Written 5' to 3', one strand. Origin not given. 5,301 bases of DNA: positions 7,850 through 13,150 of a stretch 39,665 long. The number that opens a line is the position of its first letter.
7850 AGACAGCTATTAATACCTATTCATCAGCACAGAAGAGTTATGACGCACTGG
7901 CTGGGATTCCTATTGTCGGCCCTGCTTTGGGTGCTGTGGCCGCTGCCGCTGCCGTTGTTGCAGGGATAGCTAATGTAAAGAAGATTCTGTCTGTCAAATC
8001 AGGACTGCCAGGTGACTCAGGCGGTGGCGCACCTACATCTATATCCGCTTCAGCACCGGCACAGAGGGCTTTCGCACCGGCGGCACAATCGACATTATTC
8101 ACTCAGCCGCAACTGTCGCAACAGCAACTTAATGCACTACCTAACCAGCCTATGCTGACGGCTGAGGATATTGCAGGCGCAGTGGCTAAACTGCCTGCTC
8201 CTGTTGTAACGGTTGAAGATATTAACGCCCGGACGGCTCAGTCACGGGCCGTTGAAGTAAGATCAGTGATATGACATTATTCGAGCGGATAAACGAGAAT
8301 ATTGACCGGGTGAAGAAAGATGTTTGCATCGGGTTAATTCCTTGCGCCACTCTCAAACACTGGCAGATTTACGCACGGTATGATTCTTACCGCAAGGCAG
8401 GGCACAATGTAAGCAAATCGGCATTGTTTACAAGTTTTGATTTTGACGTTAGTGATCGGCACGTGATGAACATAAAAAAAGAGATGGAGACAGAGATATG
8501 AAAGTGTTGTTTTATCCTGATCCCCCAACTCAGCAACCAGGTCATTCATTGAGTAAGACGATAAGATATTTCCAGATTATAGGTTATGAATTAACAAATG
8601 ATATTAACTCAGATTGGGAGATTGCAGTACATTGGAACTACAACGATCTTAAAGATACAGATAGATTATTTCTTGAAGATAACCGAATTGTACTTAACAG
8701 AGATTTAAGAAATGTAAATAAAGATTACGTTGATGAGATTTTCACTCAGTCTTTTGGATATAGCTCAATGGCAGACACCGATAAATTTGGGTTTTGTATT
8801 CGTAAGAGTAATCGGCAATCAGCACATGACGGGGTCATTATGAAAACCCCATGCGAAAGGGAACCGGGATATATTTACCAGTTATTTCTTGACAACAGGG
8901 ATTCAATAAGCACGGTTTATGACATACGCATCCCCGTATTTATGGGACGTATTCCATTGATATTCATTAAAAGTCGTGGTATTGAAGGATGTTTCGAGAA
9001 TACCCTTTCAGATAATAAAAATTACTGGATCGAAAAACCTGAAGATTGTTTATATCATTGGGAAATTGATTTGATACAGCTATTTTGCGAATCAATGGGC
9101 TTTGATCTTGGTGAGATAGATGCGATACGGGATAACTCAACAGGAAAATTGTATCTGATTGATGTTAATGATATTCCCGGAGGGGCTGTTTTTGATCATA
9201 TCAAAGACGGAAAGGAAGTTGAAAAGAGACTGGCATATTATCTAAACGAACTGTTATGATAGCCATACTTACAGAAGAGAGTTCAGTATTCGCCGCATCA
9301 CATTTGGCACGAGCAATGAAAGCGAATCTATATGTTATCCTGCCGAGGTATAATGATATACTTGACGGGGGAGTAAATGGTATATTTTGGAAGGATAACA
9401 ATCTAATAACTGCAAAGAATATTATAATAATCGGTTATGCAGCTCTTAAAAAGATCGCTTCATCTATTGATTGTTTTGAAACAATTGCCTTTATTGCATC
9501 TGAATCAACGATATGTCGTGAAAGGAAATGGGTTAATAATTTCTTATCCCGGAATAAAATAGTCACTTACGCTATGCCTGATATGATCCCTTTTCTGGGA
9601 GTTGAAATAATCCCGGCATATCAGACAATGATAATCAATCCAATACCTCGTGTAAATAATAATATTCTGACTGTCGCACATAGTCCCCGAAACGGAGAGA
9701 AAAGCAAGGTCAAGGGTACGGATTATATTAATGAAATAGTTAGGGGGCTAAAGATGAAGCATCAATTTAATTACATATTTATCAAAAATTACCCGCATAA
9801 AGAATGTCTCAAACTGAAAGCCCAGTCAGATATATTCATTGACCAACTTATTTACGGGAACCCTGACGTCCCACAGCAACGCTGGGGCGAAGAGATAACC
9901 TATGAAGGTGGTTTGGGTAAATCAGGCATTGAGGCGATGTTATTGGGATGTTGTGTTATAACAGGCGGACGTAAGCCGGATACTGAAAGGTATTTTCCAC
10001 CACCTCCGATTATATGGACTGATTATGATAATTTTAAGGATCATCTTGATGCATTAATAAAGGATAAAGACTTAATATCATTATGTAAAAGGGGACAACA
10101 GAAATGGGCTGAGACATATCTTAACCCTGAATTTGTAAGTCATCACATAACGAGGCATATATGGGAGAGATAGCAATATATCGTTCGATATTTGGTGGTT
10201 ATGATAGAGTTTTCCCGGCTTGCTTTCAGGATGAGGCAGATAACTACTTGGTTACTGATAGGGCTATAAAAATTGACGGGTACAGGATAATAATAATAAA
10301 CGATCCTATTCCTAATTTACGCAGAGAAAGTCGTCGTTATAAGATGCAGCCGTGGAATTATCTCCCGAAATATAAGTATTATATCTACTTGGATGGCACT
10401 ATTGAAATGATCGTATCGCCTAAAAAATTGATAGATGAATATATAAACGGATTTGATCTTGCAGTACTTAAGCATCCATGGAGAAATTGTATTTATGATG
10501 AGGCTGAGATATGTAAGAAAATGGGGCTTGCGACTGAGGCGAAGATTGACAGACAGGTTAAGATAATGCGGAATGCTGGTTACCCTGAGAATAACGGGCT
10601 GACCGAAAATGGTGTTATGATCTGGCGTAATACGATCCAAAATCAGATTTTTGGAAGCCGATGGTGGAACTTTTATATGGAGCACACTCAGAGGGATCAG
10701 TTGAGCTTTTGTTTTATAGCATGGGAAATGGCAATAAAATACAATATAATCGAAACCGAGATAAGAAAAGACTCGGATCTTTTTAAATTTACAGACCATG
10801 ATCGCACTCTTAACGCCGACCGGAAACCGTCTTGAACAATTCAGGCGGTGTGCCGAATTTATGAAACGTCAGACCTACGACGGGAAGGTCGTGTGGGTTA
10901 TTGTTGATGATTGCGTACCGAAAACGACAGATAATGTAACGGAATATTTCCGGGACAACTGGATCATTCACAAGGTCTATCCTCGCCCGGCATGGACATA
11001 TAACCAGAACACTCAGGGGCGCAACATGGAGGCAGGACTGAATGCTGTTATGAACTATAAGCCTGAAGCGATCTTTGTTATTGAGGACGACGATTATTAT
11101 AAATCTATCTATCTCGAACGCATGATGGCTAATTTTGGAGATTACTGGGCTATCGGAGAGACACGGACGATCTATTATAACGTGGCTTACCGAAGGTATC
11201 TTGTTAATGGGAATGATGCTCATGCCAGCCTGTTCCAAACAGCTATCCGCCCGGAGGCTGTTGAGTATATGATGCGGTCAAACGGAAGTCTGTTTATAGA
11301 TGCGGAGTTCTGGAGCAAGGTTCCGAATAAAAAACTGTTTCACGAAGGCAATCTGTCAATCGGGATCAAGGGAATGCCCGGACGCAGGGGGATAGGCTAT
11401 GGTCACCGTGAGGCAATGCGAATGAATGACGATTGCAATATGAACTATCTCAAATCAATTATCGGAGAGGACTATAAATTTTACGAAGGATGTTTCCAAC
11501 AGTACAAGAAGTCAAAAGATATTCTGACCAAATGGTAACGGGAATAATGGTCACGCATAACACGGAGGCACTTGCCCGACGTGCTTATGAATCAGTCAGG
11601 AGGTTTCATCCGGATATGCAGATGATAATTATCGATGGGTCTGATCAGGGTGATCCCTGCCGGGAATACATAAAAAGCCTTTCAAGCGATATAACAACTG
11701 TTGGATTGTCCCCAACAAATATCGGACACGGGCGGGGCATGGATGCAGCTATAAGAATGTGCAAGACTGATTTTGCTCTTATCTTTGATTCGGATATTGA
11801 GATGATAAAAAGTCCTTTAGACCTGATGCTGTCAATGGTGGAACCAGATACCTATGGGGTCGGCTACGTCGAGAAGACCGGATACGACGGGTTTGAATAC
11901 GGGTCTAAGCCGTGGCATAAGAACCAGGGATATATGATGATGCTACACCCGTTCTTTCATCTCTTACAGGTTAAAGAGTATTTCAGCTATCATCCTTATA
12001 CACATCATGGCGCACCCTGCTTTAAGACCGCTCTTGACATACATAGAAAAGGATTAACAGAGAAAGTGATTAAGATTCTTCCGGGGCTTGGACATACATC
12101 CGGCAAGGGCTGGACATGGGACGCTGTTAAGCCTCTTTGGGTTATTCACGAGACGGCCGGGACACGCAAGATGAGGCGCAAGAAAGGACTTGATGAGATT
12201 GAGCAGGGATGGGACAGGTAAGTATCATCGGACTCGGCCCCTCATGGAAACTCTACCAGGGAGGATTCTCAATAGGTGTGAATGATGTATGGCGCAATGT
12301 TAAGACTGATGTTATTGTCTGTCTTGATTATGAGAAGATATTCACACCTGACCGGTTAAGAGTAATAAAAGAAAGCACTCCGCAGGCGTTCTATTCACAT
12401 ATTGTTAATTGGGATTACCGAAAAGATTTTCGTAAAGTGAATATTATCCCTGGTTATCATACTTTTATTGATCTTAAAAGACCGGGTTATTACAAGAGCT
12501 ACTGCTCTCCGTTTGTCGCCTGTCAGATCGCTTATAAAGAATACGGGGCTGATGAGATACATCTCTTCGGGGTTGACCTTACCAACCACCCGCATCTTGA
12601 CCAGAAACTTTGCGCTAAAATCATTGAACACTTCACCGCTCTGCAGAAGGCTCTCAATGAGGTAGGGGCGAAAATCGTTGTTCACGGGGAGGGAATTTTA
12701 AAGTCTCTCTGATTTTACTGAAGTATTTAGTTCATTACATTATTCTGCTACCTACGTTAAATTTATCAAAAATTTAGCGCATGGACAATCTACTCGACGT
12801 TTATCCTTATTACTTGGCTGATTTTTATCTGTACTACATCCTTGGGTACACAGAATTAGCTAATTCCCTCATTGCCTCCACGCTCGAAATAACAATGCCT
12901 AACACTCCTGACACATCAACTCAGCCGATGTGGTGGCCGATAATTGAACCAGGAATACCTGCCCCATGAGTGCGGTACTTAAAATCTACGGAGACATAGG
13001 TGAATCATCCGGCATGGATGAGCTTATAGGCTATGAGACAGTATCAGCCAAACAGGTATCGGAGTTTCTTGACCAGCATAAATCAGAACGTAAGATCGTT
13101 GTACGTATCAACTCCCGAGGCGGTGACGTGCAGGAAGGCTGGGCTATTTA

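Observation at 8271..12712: A six-enzyme glycosylation cassette is chained into the late virion operon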

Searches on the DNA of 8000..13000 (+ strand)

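Call 6: search_dna_similar(query=window:8000-13000:+, collection=phages, mode=distant, max_rows=20)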
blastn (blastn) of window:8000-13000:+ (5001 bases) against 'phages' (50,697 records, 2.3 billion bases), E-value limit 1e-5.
No match.

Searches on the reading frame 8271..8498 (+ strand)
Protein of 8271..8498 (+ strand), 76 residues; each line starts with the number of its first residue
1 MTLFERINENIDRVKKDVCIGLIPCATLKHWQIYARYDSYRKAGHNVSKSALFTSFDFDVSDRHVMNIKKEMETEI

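Call 3: search_protein_families(library=pfam, proteins=[window:8271-8498:+], max_evalue=1)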
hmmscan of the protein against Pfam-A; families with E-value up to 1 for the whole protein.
window:8271-8498:+ (76 aa): 0 families

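Call 4: search_protein_families(library=phrogs, proteins=[window:8271-8498:+], max_evalue=0.01)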
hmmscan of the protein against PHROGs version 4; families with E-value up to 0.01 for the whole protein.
window:8271-8498:+ (76 aa): 1 family
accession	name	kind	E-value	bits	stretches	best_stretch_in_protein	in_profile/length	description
phrog_17790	-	unknown function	0.002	19.3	1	16-75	16-74/80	-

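Call 10: search_protein_families(library=ncbifam, proteins=[window:8271-8498:+], max_evalue=0.1)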
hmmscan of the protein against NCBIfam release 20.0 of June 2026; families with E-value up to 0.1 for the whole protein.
window:8271-8498:+ (76 aa): 0 families

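Call 59: search_solved_structures(query=A7, max_evalue=10, show_alignments=2)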
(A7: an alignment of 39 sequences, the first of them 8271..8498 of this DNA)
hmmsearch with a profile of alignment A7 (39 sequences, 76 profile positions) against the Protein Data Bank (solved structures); distinct sequences matched with E-value up to 10: 0.

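Call 69: search_protein_families(library=pfam, alignment_id=A7, max_evalue=0.1)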
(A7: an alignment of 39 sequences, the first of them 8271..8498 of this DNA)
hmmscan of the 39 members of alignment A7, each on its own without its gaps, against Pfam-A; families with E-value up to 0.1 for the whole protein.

A. member 1, window:8271-8498:+ (76 aa): 0 families

B. families by the number of members that match (of 39 scanned): 13 families
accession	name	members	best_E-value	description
PF08765.17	Mor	13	0.00024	Mor transcription activator family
PF21608.2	V-cyclin_C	3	0.0024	V-cyclin, C-terminal domain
PF21517.3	HTH_Tnp_Tc3_2_like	1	0.0082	Transposable element Tc3 transposase, HTH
PF23157.1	DUF7055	1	0.024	Domain of unknown function (DUF7055)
PF07979.17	Intimin_C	1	0.03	Intimin C-type lectin domain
PF06531.16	DUF1108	1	0.03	Protein of unknown function (DUF1108)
PF13613.12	HTH_Tnp_4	1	0.037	Helix-turn-helix of DDE superfamily endonuclease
PF22823.1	MrpR_C_cat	1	0.047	MrpR, C-terminal catalytic domain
PF04083.22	Abhydro_lipase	1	0.054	Partial alpha/beta-hydrolase lipase region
PF13551.12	HTH_29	1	0.072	Winged helix-turn helix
PF13730.12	HTH_36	1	0.091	Helix-turn-helix domain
PF24964.1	DUF7769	1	0.094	Domain of unknown function (DUF7769)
PF13276.12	HTH_21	1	0.097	HTH-like domain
